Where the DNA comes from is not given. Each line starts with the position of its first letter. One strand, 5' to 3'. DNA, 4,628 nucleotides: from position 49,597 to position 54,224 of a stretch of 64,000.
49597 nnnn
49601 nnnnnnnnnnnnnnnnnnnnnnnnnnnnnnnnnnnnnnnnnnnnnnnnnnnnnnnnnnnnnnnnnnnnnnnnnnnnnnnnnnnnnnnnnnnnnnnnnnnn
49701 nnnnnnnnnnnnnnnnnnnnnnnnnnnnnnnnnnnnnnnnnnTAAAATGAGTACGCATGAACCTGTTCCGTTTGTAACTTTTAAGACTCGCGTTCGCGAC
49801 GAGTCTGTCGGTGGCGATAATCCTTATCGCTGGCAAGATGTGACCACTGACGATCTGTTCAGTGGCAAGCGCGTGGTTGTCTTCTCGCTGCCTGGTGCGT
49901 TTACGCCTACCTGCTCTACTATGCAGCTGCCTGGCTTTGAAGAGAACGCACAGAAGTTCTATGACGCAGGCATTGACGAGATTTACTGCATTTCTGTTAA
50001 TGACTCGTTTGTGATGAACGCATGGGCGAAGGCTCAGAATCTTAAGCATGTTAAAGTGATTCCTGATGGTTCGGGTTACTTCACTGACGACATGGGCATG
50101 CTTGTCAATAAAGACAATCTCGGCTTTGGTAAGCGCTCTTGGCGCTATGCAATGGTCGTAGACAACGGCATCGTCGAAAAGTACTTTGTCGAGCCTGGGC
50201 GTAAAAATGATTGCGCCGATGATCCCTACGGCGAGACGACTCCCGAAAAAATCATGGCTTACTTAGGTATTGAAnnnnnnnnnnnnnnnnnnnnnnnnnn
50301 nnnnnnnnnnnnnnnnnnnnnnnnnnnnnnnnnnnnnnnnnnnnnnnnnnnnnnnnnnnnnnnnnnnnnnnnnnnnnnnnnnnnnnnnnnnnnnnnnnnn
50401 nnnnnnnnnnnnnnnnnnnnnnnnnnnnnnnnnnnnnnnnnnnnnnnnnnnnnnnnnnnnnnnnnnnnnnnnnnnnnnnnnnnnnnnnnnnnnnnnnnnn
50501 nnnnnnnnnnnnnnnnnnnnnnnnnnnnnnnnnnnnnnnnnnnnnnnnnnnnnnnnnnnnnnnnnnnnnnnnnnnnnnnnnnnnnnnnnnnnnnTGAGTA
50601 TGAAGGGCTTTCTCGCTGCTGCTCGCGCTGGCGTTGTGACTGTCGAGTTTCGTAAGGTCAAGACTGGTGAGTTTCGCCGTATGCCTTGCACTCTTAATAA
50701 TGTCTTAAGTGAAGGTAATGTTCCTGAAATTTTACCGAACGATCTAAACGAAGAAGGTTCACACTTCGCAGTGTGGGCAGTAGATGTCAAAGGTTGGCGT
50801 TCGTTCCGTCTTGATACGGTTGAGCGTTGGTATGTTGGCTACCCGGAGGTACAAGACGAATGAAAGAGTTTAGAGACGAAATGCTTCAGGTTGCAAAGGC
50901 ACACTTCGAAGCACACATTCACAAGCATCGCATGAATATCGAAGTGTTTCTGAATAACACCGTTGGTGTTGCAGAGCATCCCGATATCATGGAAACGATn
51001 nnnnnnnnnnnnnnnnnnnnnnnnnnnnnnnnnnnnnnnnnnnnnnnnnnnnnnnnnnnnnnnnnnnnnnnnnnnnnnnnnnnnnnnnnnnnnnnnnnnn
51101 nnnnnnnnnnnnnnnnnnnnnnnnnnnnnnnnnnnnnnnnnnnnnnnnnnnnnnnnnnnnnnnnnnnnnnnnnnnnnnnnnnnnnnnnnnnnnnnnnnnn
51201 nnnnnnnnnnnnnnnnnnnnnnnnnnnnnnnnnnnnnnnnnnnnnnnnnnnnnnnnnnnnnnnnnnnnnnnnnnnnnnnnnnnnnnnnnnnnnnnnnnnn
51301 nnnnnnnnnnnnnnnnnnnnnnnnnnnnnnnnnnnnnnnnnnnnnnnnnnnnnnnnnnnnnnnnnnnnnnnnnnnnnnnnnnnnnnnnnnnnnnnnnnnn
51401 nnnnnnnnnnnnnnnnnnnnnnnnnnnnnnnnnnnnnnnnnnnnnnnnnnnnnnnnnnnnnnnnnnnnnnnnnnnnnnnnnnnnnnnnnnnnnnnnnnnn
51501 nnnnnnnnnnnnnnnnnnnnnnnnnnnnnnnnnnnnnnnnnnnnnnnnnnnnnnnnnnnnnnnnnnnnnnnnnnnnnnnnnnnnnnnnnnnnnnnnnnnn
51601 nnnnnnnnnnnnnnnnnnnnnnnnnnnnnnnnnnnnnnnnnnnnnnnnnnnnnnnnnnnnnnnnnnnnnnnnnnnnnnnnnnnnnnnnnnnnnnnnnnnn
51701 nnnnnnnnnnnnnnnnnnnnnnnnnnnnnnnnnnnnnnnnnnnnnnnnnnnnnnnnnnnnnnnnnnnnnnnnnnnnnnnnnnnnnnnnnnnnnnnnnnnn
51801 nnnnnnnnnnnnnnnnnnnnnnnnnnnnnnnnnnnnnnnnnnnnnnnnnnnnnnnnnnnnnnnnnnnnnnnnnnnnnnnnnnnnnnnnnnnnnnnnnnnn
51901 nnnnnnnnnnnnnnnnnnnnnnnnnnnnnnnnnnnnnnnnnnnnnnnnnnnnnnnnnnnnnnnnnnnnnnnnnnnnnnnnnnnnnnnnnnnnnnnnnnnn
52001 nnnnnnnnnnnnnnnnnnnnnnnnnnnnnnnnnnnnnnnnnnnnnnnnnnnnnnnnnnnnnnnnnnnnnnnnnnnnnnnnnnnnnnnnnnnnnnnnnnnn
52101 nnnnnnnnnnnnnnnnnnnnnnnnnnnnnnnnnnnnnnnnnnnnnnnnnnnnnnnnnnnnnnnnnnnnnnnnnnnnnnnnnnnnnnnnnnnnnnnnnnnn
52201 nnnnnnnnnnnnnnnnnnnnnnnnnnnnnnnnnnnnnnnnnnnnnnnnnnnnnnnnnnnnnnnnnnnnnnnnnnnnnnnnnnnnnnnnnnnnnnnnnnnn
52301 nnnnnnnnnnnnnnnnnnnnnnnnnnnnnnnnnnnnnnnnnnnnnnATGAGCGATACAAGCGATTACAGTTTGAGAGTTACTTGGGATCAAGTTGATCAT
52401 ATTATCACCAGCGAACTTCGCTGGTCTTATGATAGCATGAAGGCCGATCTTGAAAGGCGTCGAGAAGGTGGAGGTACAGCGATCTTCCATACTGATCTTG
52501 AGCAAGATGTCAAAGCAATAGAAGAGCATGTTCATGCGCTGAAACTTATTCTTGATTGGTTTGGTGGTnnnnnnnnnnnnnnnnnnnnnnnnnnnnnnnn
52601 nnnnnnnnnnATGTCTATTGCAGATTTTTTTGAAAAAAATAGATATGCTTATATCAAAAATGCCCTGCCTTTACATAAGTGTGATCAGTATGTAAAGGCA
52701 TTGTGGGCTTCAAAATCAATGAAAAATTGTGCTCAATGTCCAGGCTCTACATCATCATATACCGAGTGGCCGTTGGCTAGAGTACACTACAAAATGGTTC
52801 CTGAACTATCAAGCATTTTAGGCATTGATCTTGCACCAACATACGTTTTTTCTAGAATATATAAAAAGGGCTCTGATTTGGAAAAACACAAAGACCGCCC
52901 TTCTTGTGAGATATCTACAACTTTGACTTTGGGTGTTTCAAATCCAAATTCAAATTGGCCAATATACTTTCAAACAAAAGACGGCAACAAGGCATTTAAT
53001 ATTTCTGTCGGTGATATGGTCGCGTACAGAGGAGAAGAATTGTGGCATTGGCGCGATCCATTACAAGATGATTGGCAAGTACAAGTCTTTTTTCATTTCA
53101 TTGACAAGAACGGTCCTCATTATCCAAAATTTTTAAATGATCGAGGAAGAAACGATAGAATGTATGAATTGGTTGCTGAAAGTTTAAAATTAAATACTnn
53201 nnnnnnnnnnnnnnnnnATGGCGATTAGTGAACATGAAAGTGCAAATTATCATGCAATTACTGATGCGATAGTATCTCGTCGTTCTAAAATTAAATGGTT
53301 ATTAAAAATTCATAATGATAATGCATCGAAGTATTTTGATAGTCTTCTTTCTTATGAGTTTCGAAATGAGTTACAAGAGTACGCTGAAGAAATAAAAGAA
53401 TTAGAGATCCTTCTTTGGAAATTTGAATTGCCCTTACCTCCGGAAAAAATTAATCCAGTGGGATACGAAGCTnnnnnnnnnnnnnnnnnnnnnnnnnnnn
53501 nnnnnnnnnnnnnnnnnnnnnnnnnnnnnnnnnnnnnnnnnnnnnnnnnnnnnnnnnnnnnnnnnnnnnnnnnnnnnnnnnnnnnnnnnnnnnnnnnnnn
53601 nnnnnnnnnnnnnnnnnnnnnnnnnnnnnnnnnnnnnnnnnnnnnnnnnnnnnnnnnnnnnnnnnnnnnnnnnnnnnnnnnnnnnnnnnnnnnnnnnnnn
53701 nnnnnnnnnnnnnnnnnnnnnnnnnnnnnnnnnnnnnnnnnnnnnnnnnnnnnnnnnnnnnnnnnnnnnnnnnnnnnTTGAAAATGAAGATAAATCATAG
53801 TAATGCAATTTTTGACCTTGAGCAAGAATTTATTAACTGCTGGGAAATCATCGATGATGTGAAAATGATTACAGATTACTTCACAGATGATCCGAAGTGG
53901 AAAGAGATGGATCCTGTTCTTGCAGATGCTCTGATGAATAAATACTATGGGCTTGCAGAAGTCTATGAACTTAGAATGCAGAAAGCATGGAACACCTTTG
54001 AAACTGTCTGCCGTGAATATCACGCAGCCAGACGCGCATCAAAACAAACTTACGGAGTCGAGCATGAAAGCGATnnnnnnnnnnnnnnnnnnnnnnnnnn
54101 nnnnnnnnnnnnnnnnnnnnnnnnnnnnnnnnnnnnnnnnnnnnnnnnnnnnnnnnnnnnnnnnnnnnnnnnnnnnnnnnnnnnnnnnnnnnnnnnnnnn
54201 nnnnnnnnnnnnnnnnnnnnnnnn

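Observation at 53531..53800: Free-standing glutamyl-tRNA reductase dimerisation domain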

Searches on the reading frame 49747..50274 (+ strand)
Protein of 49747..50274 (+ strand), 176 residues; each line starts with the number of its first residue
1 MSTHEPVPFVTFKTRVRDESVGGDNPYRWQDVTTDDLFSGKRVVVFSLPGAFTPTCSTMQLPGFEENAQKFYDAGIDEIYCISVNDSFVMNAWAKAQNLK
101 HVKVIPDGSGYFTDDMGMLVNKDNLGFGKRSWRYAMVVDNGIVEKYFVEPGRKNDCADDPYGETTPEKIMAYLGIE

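Call 51: search_protein_families(library=pfam, proteins=[window:49747-50274:+], max_evalue=0.001)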
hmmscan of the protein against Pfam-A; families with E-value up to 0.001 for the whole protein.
window:49747-50274:+ (176 aa): 2 families
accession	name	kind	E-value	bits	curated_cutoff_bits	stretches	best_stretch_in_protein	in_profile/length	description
PF08534.16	Redoxin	-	8.3e-28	97.5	26.6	1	30-153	19-138/148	Redoxin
PF00578.27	AhpC-TSA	-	5e-13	49.5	26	1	29-144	15-122/124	AhpC/TSA family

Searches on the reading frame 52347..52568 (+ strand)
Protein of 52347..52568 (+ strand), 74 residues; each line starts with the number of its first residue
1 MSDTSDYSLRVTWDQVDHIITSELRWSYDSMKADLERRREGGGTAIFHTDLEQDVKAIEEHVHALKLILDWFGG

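Call 3: search_protein_families(library=pfam, proteins=[window:52347-52568:+], max_evalue=10)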
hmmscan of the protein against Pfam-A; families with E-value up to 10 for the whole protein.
window:52347-52568:+ (74 aa): 1 family
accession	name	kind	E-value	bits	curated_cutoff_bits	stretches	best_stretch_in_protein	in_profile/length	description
PF09686.15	Plasmid_RAQPRD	-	0.14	12.8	23.1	1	22-41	35-54/76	Plasmid protein of unknown function (Plasmid_RAQPRD)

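Call 4: search_protein_families(library=phrogs, proteins=[window:52347-52568:+], max_evalue=1)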
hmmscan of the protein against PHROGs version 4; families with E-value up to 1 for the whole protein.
window:52347-52568:+ (74 aa): 1 family
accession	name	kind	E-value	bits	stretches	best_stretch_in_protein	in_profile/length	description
phrog_3046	-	unknown function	0.15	13.2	1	29-46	8-25/47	-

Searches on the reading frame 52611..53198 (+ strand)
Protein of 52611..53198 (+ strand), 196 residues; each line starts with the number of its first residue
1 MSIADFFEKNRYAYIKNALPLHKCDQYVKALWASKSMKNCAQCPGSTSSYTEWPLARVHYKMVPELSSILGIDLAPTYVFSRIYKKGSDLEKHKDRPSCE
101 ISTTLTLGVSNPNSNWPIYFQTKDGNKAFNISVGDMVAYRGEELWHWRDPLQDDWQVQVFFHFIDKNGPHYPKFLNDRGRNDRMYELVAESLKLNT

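Call 3: search_protein_families(library=pfam, proteins=[window:52611-53198:+], max_evalue=10)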
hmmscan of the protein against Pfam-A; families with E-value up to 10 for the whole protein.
window:52611-53198:+ (196 aa): 0 families

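Call 4: search_protein_families(library=phrogs, proteins=[window:52611-53198:+], max_evalue=1)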
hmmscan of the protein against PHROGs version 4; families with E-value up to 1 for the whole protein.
window:52611-53198:+ (196 aa): 3 families
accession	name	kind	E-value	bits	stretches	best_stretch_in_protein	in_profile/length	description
phrog_2954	-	moron, auxiliary metabolic gene and host takeover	1.4e-44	153.2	1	7-179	3-181/187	ferrochelatase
phrog_3531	-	moron, auxiliary metabolic gene and host takeover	3.2e-15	56.9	1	63-183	68-183/362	ferrochelatase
phrog_32555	-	unknown function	0.042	15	1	175-185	1-11/46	-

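Call 52: search_dna_similar(query=window:52611-53198:+, collection=phages, mode=protein, max_rows=25, rows=spread)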
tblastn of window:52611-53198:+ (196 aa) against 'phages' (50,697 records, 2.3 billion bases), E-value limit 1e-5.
Records with a match: 156; places in all: 160; records where one place covers at least 80% of the query: 16.
Best place of each record, by identity: <60% 156.
By first word of the organism name: Synechococcus 123; Cyanophage 22; Pelagibacter 5; Prochlorococcus 4; Marine 1; phage 1.
By host as written in the record: - 80; Synechococcus 14; Synechococcus sp. WH8102 12; Synechococcus sp. 10; Synechococcus sp. WH7803 9; Synechococcus sp. WH 7803 7; Candidatus Pelagibacter ubique HTCC1062 3; Synechococcus sp. WH8017 3; and 11 more.
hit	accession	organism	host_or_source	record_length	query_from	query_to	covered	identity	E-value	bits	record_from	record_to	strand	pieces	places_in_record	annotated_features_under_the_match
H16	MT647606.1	Pelagibacter phage Mosig EXVC030M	Candidatus Pelagibacter ubique HTCC1062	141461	3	170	86%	34.8%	3e-28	116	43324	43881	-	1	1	putative ferrochelatase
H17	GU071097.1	Synechococcus phage S-SSM5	Synechococcus sp. WH8102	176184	35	170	69%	39.3%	3e-26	110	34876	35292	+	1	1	ferrochelatase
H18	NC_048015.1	Cyanophage S-TIM4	Synechococcus sp. WH8102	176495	35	170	69%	37.9%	1e-24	105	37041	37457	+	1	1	ORF_45: ferrochelatase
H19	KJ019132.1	Synechococcus phage ACG-2014b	-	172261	41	168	65%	39.9%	5e-21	96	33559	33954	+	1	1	ferrochelatase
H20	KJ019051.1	Synechococcus phage ACG-2014b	-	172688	41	168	65%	39.9%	5e-21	96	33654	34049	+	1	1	ferrochelatase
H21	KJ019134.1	Synechococcus phage ACG-2014b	-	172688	41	168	65%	39.9%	5e-21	96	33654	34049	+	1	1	ferrochelatase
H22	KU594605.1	Cyanophage S-RIM50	Synechococcus sp.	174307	41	168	65%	39.4%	3e-21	96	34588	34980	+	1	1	ferrochelatase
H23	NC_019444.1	Synechococcus phage S-MbCM6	-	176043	35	168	68%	36.9%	9e-20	92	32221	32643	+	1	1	ferrochelatase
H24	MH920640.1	Synechococcus phage S-E7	Synechococcus sp. WH 7803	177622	42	194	78%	31.8%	4e-17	84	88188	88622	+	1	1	ferrochetalase domain protein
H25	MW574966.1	phage 023Pt_psg01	unknown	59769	42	169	65%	37.5%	2e-22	99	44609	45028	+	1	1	putative ferrochelatase / putative Fe(II) dependent oxygenate ...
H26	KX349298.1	Cyanophage S-RIM14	Synechococcus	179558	54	182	66%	36.6%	9e-14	74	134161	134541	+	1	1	hypothetical protein (x2)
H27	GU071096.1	Synechococcus phage S-ShM2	Synechococcus sp. WH8102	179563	54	182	66%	36.6%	9e-14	74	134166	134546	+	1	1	ferrochelatase | hypothetical protein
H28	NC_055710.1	Synechococcus phage S-CAM22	Synechococcus sp.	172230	7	176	87%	27.7%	2e-9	62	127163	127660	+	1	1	ferrochelatase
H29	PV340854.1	Synechococcus phage Sf-FP1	Synechococcus sp. WH8102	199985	46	176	67%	35.1%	6e-17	84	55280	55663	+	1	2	ferrochelatase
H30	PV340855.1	Synechococcus phage Sf-FR1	Synechococcus sp. WH8102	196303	64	193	66%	33.1%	6e-14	75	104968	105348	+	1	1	ferrochelatase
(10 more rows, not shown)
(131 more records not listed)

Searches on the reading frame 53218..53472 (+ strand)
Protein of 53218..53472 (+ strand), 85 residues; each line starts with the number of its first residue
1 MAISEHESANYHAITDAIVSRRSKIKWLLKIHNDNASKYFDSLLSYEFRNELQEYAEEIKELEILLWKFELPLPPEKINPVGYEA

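Call 3: search_protein_families(library=pfam, proteins=[window:53218-53472:+], max_evalue=10)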
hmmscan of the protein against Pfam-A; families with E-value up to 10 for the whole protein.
window:53218-53472:+ (85 aa): 2 families
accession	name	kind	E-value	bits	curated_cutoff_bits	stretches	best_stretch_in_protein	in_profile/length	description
PF12583.14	TPPII_C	-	0.13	13.3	27.7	1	24-45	22-43/69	Tripeptidyl peptidase II, C-terminal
PF15967.10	Nucleoporin_FG2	-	0.25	10.2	32.3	1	18-64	328-373/604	Nucleoporin FG repeated region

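Call 4: search_protein_families(library=phrogs, proteins=[window:53218-53472:+], max_evalue=1)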
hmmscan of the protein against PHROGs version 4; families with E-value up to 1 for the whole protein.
window:53218-53472:+ (85 aa): 0 families

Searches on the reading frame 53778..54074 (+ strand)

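Call 3: search_protein_families(library=pfam, proteins=[window:53778-54074:+], max_evalue=10)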
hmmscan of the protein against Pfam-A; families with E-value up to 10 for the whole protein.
window:53778-54074:+ (99 aa): 1 family
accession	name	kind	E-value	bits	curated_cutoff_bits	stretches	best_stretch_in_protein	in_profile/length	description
PF24669.2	Ddi2_HDD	-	0.05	14.1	32.8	1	26-54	1-33/66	Ddi2 HDD domain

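Call 4: search_protein_families(library=phrogs, proteins=[window:53778-54074:+], max_evalue=1)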
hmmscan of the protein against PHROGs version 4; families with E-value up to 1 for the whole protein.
window:53778-54074:+ (99 aa): 5 families
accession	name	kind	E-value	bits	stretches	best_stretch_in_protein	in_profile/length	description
phrog_26981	-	unknown function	0.0046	16.2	1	2-73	73-143/800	-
phrog_35320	-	unknown function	0.017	16.6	1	16-80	18-77/92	-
phrog_4572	-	unknown function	0.05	14.6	1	17-82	34-97/123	-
phrog_15531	-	head and packaging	0.15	12.6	1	2-52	58-98/324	head maturation protease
phrog_13294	-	other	0.25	11.6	1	9-57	137-186/294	lipoprotein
